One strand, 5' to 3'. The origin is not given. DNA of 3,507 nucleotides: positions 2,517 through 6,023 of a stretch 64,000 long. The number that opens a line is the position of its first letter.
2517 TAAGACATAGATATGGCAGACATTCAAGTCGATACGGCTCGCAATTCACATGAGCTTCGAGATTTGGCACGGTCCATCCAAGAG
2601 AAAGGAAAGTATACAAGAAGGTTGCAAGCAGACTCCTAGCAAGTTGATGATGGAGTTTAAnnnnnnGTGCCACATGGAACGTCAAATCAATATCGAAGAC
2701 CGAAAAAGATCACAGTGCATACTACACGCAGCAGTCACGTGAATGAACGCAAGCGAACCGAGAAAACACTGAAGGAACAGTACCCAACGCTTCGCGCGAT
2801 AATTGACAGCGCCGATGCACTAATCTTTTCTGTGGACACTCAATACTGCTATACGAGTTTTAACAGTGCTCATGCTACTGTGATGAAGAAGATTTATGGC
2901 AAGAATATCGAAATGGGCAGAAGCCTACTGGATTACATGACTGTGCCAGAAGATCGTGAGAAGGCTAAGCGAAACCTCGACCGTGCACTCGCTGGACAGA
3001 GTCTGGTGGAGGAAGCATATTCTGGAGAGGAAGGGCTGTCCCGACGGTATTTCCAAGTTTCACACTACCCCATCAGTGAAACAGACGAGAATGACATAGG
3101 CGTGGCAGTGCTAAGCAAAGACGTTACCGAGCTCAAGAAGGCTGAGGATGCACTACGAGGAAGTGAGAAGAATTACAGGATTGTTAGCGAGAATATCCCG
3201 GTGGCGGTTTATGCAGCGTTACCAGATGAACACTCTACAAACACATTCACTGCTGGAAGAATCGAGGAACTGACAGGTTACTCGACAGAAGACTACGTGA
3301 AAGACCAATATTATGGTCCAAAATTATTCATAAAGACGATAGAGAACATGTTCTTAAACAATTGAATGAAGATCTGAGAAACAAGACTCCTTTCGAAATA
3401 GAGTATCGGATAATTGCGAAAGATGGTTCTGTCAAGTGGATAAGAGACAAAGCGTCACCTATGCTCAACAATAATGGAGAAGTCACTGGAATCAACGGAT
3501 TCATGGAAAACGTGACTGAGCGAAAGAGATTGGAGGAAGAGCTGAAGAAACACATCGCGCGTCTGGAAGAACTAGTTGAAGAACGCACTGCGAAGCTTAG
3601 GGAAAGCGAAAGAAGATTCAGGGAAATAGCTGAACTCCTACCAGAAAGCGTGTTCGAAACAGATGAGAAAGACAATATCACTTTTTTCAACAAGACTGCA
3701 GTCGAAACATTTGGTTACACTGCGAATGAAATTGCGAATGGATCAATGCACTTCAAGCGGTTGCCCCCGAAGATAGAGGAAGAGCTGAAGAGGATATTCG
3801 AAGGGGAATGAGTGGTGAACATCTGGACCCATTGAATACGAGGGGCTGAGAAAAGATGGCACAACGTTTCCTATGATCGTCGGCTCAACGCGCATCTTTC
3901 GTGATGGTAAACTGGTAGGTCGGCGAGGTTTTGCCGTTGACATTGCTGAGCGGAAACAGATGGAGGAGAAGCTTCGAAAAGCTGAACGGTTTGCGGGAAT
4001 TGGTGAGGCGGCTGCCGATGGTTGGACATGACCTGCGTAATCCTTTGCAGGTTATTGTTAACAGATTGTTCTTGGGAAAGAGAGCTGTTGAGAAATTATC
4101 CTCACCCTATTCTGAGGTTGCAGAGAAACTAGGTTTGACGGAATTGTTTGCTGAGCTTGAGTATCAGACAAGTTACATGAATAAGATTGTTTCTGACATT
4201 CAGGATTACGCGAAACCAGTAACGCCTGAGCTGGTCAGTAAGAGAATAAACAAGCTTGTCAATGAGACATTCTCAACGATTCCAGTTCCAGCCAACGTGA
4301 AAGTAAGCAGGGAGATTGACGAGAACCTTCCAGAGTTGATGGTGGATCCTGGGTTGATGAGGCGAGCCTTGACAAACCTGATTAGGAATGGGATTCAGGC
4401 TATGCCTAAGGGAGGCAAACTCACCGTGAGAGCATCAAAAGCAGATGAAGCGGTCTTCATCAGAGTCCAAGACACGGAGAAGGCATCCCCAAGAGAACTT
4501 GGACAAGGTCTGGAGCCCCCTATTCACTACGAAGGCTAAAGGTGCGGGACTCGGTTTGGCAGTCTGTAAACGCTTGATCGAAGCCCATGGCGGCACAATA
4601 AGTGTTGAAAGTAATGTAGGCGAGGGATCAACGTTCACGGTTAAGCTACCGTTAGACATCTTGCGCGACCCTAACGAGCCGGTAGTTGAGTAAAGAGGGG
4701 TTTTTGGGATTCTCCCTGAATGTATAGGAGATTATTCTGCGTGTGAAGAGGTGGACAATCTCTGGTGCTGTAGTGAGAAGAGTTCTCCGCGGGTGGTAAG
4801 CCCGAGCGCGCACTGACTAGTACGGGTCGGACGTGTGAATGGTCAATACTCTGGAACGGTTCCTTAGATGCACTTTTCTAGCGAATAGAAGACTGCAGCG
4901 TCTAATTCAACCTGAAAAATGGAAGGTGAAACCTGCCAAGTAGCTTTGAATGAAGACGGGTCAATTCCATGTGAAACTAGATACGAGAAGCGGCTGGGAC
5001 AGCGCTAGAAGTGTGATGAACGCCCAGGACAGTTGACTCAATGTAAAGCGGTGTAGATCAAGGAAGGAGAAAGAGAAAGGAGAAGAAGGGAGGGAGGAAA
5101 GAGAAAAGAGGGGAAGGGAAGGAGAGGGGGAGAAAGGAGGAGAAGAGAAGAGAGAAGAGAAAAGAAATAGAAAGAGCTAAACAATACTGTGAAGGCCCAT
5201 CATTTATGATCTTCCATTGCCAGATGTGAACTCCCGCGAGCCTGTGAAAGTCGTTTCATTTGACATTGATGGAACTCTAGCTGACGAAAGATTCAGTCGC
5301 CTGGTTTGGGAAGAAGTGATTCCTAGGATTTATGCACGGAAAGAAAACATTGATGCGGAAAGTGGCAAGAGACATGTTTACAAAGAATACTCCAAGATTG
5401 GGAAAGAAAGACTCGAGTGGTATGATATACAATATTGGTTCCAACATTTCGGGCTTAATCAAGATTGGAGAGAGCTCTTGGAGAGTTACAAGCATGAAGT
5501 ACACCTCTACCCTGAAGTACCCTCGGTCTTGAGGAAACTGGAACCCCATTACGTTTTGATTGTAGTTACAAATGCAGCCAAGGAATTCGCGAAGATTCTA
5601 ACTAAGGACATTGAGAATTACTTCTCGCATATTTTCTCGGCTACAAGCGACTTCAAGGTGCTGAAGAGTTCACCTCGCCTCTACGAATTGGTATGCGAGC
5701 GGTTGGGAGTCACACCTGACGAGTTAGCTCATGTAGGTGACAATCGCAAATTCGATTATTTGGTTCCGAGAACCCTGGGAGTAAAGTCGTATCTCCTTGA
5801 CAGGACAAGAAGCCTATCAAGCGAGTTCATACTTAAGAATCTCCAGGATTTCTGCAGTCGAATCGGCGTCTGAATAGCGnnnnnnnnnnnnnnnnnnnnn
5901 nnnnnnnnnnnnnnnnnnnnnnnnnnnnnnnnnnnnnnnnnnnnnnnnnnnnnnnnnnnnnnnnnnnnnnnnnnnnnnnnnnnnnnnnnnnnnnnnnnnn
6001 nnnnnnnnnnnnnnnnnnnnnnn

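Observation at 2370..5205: Decayed multi-PAS histidine kinase bracketed by a 39-bp direct repeat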

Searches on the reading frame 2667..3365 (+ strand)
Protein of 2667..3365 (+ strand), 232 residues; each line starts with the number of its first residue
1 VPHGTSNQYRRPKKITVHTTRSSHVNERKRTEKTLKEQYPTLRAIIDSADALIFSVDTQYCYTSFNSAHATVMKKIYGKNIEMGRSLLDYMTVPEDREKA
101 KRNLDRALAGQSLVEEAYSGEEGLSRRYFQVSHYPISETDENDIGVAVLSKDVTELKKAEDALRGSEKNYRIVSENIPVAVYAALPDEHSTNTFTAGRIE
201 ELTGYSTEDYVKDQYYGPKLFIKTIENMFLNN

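Call 7: search_protein_families(library=pfam, proteins=[window:2667-3365:+], max_evalue=0.01)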
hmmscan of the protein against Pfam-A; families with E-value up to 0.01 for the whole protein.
window:2667-3365:+ (232 aa): 2 families
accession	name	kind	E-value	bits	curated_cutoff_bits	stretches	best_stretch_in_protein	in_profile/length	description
PF08448.16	PAS_4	-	4.3e-09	37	23.1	1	47-157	2-109/110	PAS fold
PF00989.32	PAS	-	0.0073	16.7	22.6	0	42-109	3-68/113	PAS fold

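Call 57: find_homologous_proteins(query=window:2667-3308:+, max_evalue=1e-10)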
Query seq(214 aa) (214 aa): 27 proteins with E <= 1e-10 among 338 candidates.
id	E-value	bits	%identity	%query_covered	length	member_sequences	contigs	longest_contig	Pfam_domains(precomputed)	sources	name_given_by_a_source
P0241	9.1e-135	464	100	100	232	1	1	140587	PF08448.17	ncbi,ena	-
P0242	7.1e-49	184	63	65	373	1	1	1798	PF13596.13,PF08447.19,PF13426.14,PF13188.14,PF08448.17,PF00989.32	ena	-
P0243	2.0e-48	183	68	62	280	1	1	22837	PF00196.26,PF08448.17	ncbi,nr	ncbi:MAG: LuxR C-terminal-related transcriptional regulator [Desulfuromonadaceae bacterium]|nr:LuxR 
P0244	4.4e-48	182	62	68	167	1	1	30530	PF08448.17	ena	-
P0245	6.5e-48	181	62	64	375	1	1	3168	PF13596.13,PF08447.19,PF13426.14,PF13188.14,PF08448.17,PF00989.32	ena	-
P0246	4.9e-47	178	66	64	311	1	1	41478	PF08448.17,PF00072.31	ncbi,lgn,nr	ncbi:MAG: response regulator [Chloroflexi bacterium]|nr:response regulator [Chloroflexota bacterium]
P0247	5.2e-47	178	58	79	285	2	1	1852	PF00196.26,PF08448.17,PF08281.19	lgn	-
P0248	4.5e-46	175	63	68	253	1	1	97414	PF00497.26,PF08448.17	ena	-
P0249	5.8e-46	175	56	83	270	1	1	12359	PF13596.13,PF08448.17,PF00989.32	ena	-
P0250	1.1e-45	174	65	64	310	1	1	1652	PF08448.17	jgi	jgi:PAS domain S-box-containing protein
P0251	1.7e-45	173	65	62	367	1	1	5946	PF13581.13,PF07730.20,PF08448.17,PF02518.32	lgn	-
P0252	1.7e-44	170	67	62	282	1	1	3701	PF00196.26,PF08448.17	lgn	-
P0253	1.3e-43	167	62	65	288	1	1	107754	PF08448.17,PF07536.21,PF07568.19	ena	-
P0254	1.2e-42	164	63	64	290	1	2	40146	PF00196.26,PF08448.17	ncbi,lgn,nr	ncbi:MAG: response regulator transcription factor [Desulfuromonadaceae bacterium]|nr:response regula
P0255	1.0e-41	161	61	62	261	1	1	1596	PF08448.17,PF00072.31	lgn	-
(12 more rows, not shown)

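Call 58: find_encoding_contigs(protein=P0241, flank=10000, max_places=5)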
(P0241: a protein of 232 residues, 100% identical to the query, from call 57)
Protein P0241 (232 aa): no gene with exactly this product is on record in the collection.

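Call 59: list_cluster_members(proteins=[P0241, P0121, P0122])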
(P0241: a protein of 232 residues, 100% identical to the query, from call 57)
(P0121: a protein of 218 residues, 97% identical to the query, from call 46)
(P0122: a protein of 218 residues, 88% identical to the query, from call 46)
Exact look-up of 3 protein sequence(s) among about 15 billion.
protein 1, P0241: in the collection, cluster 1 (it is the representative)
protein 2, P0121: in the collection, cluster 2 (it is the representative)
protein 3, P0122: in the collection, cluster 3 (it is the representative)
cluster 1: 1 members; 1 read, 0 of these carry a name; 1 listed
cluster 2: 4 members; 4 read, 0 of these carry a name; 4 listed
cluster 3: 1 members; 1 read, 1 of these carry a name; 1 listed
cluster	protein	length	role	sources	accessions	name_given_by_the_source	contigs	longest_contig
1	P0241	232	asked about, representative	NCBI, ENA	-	-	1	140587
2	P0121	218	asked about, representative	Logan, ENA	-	-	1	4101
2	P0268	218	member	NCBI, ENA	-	-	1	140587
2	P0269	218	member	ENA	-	-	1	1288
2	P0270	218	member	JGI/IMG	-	-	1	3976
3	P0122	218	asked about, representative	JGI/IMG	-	HAD superfamily hydrolase (TIGR01493 family)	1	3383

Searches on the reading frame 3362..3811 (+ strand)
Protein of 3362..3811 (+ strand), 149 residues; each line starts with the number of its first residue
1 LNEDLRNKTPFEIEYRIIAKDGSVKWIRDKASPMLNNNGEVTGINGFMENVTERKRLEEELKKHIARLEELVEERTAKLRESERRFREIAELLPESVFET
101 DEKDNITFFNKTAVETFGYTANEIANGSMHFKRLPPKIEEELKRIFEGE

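Call 7: search_protein_families(library=pfam, proteins=[window:3362-3811:+], max_evalue=0.01)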
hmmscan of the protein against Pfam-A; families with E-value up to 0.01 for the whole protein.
window:3362-3811:+ (149 aa): 5 families
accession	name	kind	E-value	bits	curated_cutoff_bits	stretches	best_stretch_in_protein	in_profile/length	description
PF00989.32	PAS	-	8.7e-13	48.7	22.6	2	85-145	2-61/113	PAS fold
PF08447.18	PAS_3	-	8.9e-13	48.8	25.6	1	4-48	45-89/89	PAS fold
PF13426.13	PAS_9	-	3.4e-11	43.8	27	2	94-146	1-53/103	PAS domain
PF13188.13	PAS_8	-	1.8e-07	31.2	21.8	1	84-130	1-44/65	PAS domain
PF08448.16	PAS_4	-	0.00015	22.4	23.1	0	8-56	63-110/110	PAS fold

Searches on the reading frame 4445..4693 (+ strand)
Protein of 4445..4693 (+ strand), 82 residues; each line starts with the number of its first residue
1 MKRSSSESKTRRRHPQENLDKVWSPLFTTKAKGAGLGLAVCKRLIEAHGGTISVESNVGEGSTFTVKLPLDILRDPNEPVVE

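Call 7: search_protein_families(library=pfam, proteins=[window:4445-4693:+], max_evalue=0.01)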
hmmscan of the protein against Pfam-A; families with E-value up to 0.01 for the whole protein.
window:4445-4693:+ (82 aa): 1 family
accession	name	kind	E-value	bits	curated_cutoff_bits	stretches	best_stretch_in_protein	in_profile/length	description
PF02518.31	HATPase_c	-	4.5e-14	53.3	26.4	1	15-71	50-110/111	Histidine kinase-, DNA gyrase B-, and HSP90-like ATPase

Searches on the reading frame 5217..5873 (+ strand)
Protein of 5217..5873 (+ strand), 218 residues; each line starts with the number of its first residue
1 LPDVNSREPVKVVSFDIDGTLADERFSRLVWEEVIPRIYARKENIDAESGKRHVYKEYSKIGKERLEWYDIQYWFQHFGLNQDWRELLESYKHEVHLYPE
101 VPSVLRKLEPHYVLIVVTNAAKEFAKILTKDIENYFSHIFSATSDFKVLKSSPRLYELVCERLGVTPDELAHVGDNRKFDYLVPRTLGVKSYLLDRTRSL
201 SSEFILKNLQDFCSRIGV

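Call 7: search_protein_families(library=pfam, proteins=[window:5217-5873:+], max_evalue=0.01)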
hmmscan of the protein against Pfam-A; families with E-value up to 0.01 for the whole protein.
window:5217-5873:+ (218 aa): 3 families
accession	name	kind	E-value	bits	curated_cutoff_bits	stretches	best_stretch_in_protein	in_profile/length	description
PF00702.32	Hydrolase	-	3.7e-20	73.6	26.4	1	10-180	1-183/191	haloacid dehalogenase-like hydrolase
PF13419.12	HAD_2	-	4.1e-14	53.5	23.8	1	15-191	3-175/178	Haloacid dehalogenase-like hydrolase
PF12710.13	HAD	-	7.3e-07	30.2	27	1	15-142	3-130/189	haloacid dehalogenase-like hydrolase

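Call 11: find_encoding_contigs(protein=window:5217-5873:+, flank=10000, max_places=10)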
Protein window:5217-5873:+ (218 aa): no gene with exactly this product is on record in the collection.

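Call 33: find_related_loci(query=window:5217-5873:+, collection=genome_contigs, flank=10000)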
Query window:5217-5873:+ (218 aa) in genome_contigs; peptide patterns used: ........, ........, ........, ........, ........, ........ (x = any residue, [..] = any of these).
92 stretches matched a pattern; 6 encode a relative of the query (tblastn E <= 1e-3); 6 distinct loci.
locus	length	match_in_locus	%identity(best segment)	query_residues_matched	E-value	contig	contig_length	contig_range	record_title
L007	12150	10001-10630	48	10-216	1e-64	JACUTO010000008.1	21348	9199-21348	MAG: Candidatus Bathyarchaeota archaeon isolate Kmv02 NODE_1175_length_21348_cov_33.985911, whole genome shotgun sequenc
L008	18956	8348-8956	43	10-210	3e-61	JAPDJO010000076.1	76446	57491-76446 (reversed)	MAG: Thermoplasmatota archaeon isolate S4B1_HD70 c_000000000128, whole genome shotgun sequence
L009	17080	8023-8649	44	10-216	4e-60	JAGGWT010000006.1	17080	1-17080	MAG: Thermoplasmata archaeon isolate AUK133 PB_MBMC_087_c_000000000083, whole genome shotgun sequence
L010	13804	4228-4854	44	10-216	8e-60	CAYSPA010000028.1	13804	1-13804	MAG TPA_asm: uncultured Thermoplasmatales archaeon isolate binchicken_co357_50 genome assembly, contig: NODE_1984_length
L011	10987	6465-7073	42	10-210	2e-59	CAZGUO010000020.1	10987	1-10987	MAG TPA_asm: uncultured Thermoplasmatales archaeon isolate binchicken_co184_243 genome assembly, contig: NODE_11688_leng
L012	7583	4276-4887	39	5-206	3e-53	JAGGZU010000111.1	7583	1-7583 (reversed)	MAG: Thermoplasmata archaeon isolate AUK212 PB_MBMC_166_c_000000000055, whole genome shotgun sequence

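Call 46: find_homologous_proteins(query=window:5217-5873:+, max_evalue=1e-40)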
Query window:5217-5873:+ (218 aa): 167 proteins with E <= 1e-40 among 540 candidates; the best 120 are listed.
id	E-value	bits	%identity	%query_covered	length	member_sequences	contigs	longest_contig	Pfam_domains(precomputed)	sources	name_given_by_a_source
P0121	1.7e-139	481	97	100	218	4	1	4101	PF13419.13,PF00702.33,PF12710.14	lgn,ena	-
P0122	7.0e-128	443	88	100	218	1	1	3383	PF13419.13,PF00702.33,PF12710.14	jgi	jgi:HAD superfamily hydrolase (TIGR01493 family)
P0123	1.6e-109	383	77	95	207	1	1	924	PF13419.13,PF00702.33,PF12710.14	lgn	-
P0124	4.7e-93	329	65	96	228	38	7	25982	PF13419.13,PF00702.33,PF12710.14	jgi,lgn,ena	jgi:HAD superfamily hydrolase (TIGR01549 family)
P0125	4.9e-90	319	64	96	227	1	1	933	PF13419.13,PF00702.33,PF12710.14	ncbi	-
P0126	4.3e-86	306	62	95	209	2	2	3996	PF13419.13,PF00702.33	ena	-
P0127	1.1e-68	249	50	94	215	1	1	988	PF13419.13,PF00702.33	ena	-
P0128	1.8e-66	242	52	95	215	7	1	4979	PF13419.13,PF00702.33,PF12710.14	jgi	-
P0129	4.7e-61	225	47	95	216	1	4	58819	PF13419.13,PF00702.33,PF06888.19,PF12710.14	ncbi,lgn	ncbi:MAG: HAD family hydrolase [Candidatus Geothermarchaeales archaeon]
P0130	8.0e-60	221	47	94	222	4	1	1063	PF13419.13,PF00702.33,PF06888.19,PF12710.14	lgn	-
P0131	4.5e-58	215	45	93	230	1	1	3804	PF13419.13,PF00702.33,PF06888.19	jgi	-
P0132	8.5e-58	214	46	98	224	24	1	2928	PF13419.13,PF00702.33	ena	-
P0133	1.1e-57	213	50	95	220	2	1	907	PF13419.13,PF00702.33,PF12710.14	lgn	-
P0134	3.3e-57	212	48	95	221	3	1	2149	PF13419.13,PF00702.33,PF12710.14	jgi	-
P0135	7.3e-57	211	45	95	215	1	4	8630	PF13419.13,PF00702.33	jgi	jgi:putative hydrolase of the HAD superfamily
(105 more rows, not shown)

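Call 47: find_encoding_contigs(protein=P0121, flank=10000, max_places=10)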
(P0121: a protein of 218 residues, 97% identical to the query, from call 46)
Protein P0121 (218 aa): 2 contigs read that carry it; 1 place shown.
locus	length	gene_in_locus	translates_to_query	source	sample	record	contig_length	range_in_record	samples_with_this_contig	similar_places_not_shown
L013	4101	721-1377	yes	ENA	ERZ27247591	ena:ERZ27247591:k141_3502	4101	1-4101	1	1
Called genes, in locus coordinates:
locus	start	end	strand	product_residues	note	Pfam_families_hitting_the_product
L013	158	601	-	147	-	-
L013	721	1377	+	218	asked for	PF00702:Hydrolase, PF12710:HAD, PF13419:HAD_2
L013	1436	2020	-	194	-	PF12773:DZR (weak), PF13240:Zn_Ribbon_1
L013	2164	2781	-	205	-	-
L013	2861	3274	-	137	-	PF11731:Cdd1 (faint), PF14520:HHH_5 (faint), PF14229:DUF4332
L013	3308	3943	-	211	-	PF17032:Zn_ribbon_15 (faint), PF12773:DZR, PF13240:Zn_Ribbon_1 (faint), PF13248:Zn_ribbon_3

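Call 48: find_encoding_contigs(protein=P0122, flank=10000, max_places=10)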
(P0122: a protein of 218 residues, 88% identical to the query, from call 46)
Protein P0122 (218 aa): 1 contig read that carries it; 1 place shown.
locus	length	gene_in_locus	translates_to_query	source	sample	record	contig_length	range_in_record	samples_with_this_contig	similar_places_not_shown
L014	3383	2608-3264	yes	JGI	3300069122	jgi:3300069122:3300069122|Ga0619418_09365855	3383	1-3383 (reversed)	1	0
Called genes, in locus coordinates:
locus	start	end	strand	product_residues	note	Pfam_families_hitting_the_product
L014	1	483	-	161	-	?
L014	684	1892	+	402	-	PF07690:MFS_1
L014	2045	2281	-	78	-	-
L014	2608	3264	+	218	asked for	PF00702:Hydrolase, PF12710:HAD (weak), PF13419:HAD_2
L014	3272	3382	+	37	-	?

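Call 49: find_encoding_contigs(protein=P0124, flank=10000, max_places=6)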
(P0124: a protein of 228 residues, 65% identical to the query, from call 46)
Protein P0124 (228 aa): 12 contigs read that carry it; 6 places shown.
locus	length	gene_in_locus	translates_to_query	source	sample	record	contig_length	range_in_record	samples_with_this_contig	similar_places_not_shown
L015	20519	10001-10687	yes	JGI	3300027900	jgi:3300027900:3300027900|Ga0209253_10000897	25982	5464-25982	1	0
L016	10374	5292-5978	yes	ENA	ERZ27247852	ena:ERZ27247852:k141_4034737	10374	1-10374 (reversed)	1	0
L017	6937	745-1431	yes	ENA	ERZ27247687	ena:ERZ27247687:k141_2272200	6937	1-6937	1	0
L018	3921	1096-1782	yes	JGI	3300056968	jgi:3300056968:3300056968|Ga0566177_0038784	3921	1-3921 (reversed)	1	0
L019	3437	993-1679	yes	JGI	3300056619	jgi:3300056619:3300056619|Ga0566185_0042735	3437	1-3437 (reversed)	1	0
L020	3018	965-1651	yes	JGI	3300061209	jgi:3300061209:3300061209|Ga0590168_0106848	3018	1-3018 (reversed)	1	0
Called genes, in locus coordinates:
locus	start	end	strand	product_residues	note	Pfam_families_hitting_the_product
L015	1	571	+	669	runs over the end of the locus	PF04851:ResIII, PF00270:DEAD (faint), PF17757:UvrB_inter, PF27431:UvrB_3rd, PF00271:Helicase_C, PF12344:UvrB, PF02151:UVR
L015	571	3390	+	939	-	PF00005:ABC_tran (faint), PF02463:SMC_N (faint), PF03193:RsgA_GTPase (faint), PF13191:AAA_16 (faint), PF13304:AAA_21 (faint), PF13401:AAA_22 (faint), PF17760:UvrA_inter, PF17755:UvrA_DNA-bind, +3 more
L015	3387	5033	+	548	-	PF01541:GIY-YIG (weak), PF27096:UvrC_M, PF02151:UVR, PF22920:UvrC_RNaseH, PF08459:UvrC_RNaseH_dom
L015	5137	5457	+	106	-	-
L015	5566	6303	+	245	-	-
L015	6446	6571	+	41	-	-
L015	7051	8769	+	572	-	PF04851:ResIII, PF06733:DEAD_2, PF13307:Helicase_C_2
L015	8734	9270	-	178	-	PF19700:DUF6198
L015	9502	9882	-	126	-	PF04126:Cyclophil_like, PF18050:Cyclophil_like2 (weak)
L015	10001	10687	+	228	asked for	PF00702:Hydrolase, PF12710:HAD, PF13419:HAD_2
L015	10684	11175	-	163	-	PF01467:CTP_transf_like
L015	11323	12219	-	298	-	PF00892:EamA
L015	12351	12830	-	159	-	-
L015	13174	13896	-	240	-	PF00702:Hydrolase, PF13419:HAD_2, PF13242:Hydrolase_like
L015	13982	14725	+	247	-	PF01939:NucS_C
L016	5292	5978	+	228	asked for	PF00702:Hydrolase, PF12710:HAD, PF13419:HAD_2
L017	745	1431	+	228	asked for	PF00702:Hydrolase, PF12710:HAD, PF13419:HAD_2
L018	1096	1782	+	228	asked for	PF00702:Hydrolase, PF12710:HAD, PF13419:HAD_2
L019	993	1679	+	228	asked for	PF00702:Hydrolase, PF12710:HAD, PF13419:HAD_2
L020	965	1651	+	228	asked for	PF00702:Hydrolase, PF12710:HAD, PF13419:HAD_2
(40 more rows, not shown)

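Call 54: find_encoding_contigs(protein=P0123, flank=10000, max_places=5)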
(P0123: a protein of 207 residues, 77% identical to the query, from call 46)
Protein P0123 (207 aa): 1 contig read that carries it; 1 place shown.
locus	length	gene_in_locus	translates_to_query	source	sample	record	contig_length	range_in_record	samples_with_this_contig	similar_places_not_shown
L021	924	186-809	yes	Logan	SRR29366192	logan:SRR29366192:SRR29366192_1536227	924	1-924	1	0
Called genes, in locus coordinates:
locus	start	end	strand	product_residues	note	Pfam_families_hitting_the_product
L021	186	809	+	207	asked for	PF00702:Hydrolase, PF12710:HAD, PF13419:HAD_2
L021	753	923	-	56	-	?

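Call 55: find_encoding_contigs(protein=P0126, flank=10000, max_places=5)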
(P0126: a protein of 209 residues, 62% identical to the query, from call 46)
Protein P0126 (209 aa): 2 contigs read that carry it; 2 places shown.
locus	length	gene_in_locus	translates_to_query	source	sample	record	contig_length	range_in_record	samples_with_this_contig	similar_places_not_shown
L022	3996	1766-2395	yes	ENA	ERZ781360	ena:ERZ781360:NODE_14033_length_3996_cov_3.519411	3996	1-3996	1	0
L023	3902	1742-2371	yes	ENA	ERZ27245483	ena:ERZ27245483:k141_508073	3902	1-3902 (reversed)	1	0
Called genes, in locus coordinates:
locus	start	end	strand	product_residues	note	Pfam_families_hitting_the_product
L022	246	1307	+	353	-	PF04014:MazE_antitoxin, PF01895:PhoU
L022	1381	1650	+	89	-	PF07110:EthD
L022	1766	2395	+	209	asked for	PF00702:Hydrolase, PF13419:HAD_2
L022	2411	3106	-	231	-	PF00702:Hydrolase, PF13419:HAD_2, PF13242:Hydrolase_like (weak)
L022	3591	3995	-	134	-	?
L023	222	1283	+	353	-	PF04014:MazE_antitoxin, PF01895:PhoU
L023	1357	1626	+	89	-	PF07110:EthD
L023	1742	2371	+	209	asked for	PF00702:Hydrolase, PF13419:HAD_2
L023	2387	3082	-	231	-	PF00702:Hydrolase, PF13419:HAD_2, PF13242:Hydrolase_like (weak)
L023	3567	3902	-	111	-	?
